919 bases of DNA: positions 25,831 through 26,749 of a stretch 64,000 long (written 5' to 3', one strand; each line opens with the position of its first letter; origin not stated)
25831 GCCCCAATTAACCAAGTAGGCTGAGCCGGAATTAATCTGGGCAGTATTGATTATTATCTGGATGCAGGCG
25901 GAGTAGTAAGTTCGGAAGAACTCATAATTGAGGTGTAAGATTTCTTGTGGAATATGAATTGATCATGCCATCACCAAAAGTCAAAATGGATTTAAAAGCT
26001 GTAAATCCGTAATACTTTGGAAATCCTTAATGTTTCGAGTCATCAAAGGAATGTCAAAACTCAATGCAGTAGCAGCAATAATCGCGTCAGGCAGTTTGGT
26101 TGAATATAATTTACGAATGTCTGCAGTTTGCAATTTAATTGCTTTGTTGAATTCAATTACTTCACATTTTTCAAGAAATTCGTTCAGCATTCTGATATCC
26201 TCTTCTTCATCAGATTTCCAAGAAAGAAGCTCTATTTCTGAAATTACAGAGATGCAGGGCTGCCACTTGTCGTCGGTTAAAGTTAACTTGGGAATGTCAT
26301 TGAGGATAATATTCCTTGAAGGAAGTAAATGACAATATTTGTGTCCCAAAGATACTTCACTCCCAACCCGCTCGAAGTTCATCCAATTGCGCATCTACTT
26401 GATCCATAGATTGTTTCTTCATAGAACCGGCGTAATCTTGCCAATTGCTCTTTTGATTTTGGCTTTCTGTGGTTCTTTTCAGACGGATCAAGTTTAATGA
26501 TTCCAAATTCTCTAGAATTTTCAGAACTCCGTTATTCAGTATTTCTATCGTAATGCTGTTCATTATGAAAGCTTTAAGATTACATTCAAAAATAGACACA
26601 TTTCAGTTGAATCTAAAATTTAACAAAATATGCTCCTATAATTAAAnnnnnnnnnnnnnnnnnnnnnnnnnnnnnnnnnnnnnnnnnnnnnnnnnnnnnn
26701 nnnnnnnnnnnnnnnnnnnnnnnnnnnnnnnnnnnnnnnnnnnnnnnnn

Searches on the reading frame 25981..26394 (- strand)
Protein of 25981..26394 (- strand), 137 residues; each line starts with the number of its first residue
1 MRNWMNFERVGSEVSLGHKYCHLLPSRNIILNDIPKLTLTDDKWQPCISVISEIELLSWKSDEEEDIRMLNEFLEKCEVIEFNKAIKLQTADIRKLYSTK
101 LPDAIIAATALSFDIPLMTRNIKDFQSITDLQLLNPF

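Call 7: search_protein_families(library=pfam, proteins=[window:25981-26394:-], max_evalue=0.01)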
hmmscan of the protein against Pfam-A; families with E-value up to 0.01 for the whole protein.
window:25981-26394:- (137 aa): 1 family
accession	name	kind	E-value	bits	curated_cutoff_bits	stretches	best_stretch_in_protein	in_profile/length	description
PF01850.27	PIN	-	1e-07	33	23.6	1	49-126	36-115/120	PIN domain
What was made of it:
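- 25981..26394 (-): VapC (PIN) toxin gene, apparently frameshifted. The family N-terminus is encoded at 26366-26304 in another frame. PF01850 covers residues 49-126 only (call 7).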

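Call 46: find_homologous_proteins(query=window:25981-26394:-, max_evalue=1e-10)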
Query window:25981-26394:- (137 aa): 786 proteins with E <= 1e-10 among 1127 candidates; the best 120 are listed.
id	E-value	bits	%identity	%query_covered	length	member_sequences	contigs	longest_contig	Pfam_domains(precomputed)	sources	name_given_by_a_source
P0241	3.9e-85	301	100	100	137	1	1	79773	PF01850.28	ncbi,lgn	ncbi:MAG: type II toxin-antitoxin system VapC family toxin [Leeuwenhoekiella sp.]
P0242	1.7e-27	114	60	69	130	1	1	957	PF01850.28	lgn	-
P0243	6.9e-27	112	59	68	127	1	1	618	PF01850.28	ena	-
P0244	2.2e-26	111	60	69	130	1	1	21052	PF01850.28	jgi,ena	jgi:predicted nucleic acid-binding protein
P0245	3.7e-26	110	62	68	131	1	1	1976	PF01850.28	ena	-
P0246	4.7e-26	109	60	67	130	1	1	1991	PF01850.28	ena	-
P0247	5.1e-26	109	62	68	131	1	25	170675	PF01850.28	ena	-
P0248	5.8e-26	109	60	67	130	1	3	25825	PF01850.28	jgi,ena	-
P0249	7.8e-26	109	57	68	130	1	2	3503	PF01850.28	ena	-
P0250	1.4e-25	108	59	68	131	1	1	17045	PF01850.28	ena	-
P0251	1.4e-25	108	60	67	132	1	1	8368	PF01850.28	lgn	-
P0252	2.1e-25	107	60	70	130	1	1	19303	PF01850.28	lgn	-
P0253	2.4e-25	107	58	67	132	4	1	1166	PF01850.28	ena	-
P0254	5.2e-25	106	56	68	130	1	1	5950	PF01850.28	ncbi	-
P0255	7.1e-25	106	61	67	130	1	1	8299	PF01850.28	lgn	-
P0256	9.4e-25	105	55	67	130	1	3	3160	PF01850.28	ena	-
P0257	1.1e-24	105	55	68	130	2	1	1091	PF01850.28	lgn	-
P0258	1.1e-24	105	55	68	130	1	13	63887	PF01850.28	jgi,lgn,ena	-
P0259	1.1e-24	105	59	68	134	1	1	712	PF01850.28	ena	-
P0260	1.8e-24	104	56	68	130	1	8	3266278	PF01850.28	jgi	jgi:predicted nucleic acid-binding protein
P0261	1.9e-24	104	59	68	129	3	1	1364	PF01850.28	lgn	-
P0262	1.9e-24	104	59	67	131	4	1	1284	PF01850.28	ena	-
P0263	2.0e-24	104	59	68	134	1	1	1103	PF01850.28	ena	-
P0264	2.0e-24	104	59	68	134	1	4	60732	PF01850.28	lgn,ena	-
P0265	2.3e-24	104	57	68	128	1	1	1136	PF01850.28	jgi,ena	-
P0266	2.4e-24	104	58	66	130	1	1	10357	PF01850.28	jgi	jgi:predicted nucleic acid-binding protein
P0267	2.8e-24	104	56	68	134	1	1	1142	PF01850.28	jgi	-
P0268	2.9e-24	104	59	67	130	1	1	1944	PF01850.28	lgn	-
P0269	3.0e-24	104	53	75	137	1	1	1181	PF01850.28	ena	-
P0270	3.0e-24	104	57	68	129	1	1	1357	PF01850.28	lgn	-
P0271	3.2e-24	104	60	67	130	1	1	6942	PF01850.28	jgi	-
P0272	3.4e-24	103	58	67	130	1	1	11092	PF01850.28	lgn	-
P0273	3.5e-24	103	46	96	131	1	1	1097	PF01850.28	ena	-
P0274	3.6e-24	103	56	68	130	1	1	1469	PF01850.28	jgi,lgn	jgi:predicted nucleic acid-binding protein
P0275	3.9e-24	103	56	68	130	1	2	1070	PF01850.28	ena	-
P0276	4.0e-24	103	57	67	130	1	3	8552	PF01850.28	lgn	-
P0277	4.2e-24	103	54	68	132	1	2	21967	PF01850.28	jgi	jgi:predicted nucleic acid-binding protein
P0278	4.2e-24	103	57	68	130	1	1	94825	PF01850.28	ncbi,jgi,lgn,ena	ncbi:MAG: type II toxin-antitoxin system VapC family toxin [Salinivirgaceae bacterium]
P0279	4.3e-24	103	57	68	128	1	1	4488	PF01850.28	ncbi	-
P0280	4.7e-24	103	57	67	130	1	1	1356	PF01850.28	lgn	-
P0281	5.4e-24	103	58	68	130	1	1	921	PF01850.28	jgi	jgi:predicted nucleic acid-binding protein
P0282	5.8e-24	103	55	68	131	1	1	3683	PF01850.28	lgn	-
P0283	6.2e-24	103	45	89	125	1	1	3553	PF01850.28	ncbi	-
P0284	6.2e-24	103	55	67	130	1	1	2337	PF01850.28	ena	-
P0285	6.4e-24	103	54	69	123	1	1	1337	PF01850.28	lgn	-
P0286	6.6e-24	103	58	68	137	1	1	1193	PF01850.28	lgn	-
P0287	6.9e-24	102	57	69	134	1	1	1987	PF01850.28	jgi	jgi:predicted nucleic acid-binding protein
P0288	7.5e-24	102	59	67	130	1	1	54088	PF01850.28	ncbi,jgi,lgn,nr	ncbi:MAG: type II toxin-antitoxin system VapC family toxin [Prolixibacteraceae bacterium]|nr:type II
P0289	7.9e-24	102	59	66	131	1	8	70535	PF01850.28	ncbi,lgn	-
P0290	8.0e-24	102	54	69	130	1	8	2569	PF01850.28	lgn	-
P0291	8.1e-24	102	55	68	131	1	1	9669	PF01850.28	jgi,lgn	jgi:hypothetical protein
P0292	8.9e-24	102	53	67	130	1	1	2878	PF01850.28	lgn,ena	-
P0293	9.5e-24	102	56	70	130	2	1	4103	PF01850.28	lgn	-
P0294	9.5e-24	102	54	68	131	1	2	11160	PF01850.28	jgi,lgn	jgi:predicted nucleic acid-binding protein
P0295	9.8e-24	102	55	68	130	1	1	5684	PF01850.28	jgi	jgi:hypothetical protein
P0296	1.1e-23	102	59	67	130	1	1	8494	PF01850.28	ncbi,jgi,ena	-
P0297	1.2e-23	102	55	67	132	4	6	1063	PF01850.28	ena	-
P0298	1.2e-23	102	57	68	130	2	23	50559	PF01850.28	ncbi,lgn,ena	-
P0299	1.2e-23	102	57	68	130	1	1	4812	PF01850.28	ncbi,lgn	ncbi:MAG: type II toxin-antitoxin system VapC family toxin [Bacteroidota bacterium]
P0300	1.3e-23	102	54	68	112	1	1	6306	PF01850.28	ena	-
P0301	1.3e-23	102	53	73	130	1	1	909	PF01850.28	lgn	-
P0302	1.3e-23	102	56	68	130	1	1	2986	PF01850.28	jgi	jgi:predicted nucleic acid-binding protein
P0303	1.5e-23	101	57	68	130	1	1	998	PF01850.28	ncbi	-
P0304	1.5e-23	101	56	65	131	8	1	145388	PF01850.28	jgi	-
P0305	1.5e-23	101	57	73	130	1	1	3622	PF01850.28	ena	-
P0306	1.8e-23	101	57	72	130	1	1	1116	PF01850.28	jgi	jgi:predicted nucleic acid-binding protein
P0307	1.8e-23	101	54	69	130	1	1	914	PF01850.28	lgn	-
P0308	1.9e-23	101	55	68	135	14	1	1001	PF01850.28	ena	-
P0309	1.9e-23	101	57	72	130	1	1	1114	PF01850.28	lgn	-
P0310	2.0e-23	101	57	67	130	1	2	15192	PF01850.28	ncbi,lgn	-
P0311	2.0e-23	101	57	68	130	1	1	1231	PF01850.28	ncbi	-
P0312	2.0e-23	101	57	69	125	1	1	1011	PF01850.28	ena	-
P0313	2.0e-23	101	55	68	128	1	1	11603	PF01850.28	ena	-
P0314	2.1e-23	101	57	69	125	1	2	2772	PF01850.28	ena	-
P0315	2.1e-23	101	55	68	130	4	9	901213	PF01850.28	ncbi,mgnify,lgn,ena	mgnify:CR=1 FL=1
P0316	2.1e-23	101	55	68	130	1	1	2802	PF01850.28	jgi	jgi:predicted nucleic acid-binding protein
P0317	2.2e-23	101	51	76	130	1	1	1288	PF01850.28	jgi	jgi:predicted nucleic acid-binding protein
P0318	2.2e-23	101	57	69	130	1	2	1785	PF01850.28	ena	-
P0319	2.3e-23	101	57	69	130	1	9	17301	PF01850.28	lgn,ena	-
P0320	2.4e-23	101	55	68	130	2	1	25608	PF01850.28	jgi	jgi:predicted nucleic acid-binding protein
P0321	2.5e-23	101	57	69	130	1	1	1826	PF01850.28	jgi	jgi:hypothetical protein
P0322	2.5e-23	101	57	68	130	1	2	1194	PF01850.28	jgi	jgi:predicted nucleic acid-binding protein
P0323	2.5e-23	101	56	68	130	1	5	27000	PF01850.28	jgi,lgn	-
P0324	2.8e-23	101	57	69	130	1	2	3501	PF01850.28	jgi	jgi:hypothetical protein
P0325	2.8e-23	101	55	68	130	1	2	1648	PF01850.28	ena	-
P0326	3.0e-23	100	56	69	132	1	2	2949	PF01850.28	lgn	-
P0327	3.0e-23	100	55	68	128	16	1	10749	PF01850.28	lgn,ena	-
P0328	3.1e-23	100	54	68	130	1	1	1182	PF01850.28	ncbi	-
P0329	3.3e-23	100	58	67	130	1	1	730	PF01850.28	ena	-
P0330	3.4e-23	100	53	68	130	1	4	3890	PF01850.28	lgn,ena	-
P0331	3.4e-23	100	54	67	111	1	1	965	PF01850.28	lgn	-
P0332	3.5e-23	100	54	68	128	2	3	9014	PF01850.28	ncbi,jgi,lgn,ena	ncbi:MAG TPA: type II toxin-antitoxin system VapC family toxin [Hanamia sp.]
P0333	3.6e-23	100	54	68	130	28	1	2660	PF01850.28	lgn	-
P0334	4.0e-23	100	57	68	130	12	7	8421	PF01850.28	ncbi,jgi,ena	-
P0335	4.0e-23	100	54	68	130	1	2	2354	PF01850.28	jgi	jgi:predicted nucleic acid-binding protein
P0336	4.0e-23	100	55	68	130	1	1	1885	PF01850.28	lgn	-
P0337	4.4e-23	100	57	67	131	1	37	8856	PF01850.28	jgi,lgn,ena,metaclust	jgi:predicted nucleic acid-binding protein|metaclust:\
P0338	4.5e-23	100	54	72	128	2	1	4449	PF01850.28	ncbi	ncbi:MAG: type II toxin-antitoxin system VapC family toxin [Ginsengibacter sp.]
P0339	4.6e-23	100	54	67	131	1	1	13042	PF01850.28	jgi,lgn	jgi:hypothetical protein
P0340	4.7e-23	100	53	68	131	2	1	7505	PF01850.28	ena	-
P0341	4.8e-23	100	55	67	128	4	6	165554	PF01850.28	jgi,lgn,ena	-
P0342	4.8e-23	100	54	67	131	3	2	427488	PF01850.28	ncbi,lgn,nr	ncbi:MAG: ribonuclease VapC [Bacteroidota bacterium]|nr:MAG: ribonuclease VapC [Bacteroidota bacteri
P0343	4.8e-23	100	55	68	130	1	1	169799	PF01850.28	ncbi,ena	-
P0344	5.1e-23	100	56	66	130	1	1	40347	PF01850.28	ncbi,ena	-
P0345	5.4e-23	100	55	67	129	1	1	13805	PF01850.28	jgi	-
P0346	5.8e-23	99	57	67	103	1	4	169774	PF01850.28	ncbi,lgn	-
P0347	6.4e-23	99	55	68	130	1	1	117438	PF01850.28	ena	-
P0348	6.6e-23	99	54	68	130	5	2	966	PF01850.28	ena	-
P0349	6.6e-23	99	54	66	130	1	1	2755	PF01850.28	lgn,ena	-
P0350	6.7e-23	99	55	66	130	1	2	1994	PF01850.28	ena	-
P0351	6.9e-23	99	52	68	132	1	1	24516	PF01850.28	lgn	-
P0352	7.0e-23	99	55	67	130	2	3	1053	PF01850.28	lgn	-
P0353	7.2e-23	99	55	68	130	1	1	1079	PF01850.28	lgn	-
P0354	7.7e-23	99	57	67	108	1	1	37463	PF01850.28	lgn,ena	-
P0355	7.8e-23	99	56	66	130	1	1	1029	PF01850.28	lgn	-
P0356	7.9e-23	99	54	73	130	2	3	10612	PF01850.28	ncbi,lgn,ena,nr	ncbi:MAG: type II toxin-antitoxin system VapC family toxin [Ekhidna sp.]|nr:type II toxin-antitoxin 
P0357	8.6e-23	99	55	72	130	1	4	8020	PF01850.28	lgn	-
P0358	9.0e-23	99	53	68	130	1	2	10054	PF01850.28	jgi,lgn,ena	-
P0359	9.1e-23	99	57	68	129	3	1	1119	PF01850.28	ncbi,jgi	-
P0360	9.2e-23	99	54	67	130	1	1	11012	PF01850.28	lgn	-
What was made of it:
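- The nearest VapC homologues are 62% identical or less and are scattered across Bacteroidota, which suggests horizontal mobility (call 46).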

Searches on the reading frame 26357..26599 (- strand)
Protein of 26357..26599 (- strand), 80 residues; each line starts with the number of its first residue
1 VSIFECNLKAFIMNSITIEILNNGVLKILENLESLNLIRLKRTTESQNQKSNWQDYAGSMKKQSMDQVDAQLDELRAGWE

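Call 7: search_protein_families(library=pfam, proteins=[window:26357-26599:-], max_evalue=0.01)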
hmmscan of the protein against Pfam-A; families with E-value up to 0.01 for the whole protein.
window:26357-26599:- (80 aa): 0 families

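Call 56: search_protein_families(library=pfam, proteins=[window:26357-26599:-], max_evalue=0.01)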
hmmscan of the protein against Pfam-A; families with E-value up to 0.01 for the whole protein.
window:26357-26599:- (80 aa): 0 families
